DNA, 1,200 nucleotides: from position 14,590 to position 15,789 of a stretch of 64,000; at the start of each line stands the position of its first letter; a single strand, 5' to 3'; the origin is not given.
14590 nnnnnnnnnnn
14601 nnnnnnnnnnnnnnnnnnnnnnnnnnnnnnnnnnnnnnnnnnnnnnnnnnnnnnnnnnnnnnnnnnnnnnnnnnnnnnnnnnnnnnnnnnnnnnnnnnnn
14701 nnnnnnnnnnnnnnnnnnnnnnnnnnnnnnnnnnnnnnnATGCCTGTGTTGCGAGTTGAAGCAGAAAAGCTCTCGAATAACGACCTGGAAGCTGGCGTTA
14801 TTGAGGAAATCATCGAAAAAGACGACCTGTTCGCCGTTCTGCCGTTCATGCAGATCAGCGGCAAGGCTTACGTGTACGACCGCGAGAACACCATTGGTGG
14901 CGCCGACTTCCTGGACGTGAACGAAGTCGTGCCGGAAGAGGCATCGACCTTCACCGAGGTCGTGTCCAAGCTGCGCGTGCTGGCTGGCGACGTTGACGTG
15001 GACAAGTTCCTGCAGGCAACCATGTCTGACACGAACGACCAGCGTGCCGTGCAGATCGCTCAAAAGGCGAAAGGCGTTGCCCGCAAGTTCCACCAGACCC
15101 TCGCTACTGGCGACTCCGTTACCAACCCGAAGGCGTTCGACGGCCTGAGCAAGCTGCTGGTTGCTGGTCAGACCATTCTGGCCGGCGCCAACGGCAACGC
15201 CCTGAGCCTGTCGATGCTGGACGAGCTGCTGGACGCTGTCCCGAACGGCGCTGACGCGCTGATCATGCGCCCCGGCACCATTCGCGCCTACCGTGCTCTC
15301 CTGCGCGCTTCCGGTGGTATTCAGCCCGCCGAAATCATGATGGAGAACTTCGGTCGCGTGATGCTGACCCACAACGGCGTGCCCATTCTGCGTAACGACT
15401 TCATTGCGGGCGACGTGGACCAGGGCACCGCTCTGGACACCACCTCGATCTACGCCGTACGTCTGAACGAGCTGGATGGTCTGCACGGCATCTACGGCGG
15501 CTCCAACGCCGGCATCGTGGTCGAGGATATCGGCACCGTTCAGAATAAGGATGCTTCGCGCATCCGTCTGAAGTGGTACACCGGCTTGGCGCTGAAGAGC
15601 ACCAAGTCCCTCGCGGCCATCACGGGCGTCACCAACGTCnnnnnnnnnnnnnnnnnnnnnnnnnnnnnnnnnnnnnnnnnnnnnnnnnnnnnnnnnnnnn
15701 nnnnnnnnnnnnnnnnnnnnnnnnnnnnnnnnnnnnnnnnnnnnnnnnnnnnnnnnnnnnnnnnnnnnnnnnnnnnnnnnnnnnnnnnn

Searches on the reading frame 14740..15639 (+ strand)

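Call 45: search_protein_families(library=pfam, proteins=[window:14740-15639:+], max_evalue=0.001)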
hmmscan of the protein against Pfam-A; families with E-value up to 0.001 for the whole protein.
window:14740-15639:+ (300 aa): 1 family
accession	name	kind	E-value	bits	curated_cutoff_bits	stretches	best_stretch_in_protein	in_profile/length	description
PF20911.3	GP7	-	6.9e-10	38.7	27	1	60-137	50-127/313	Major capsid protein GP7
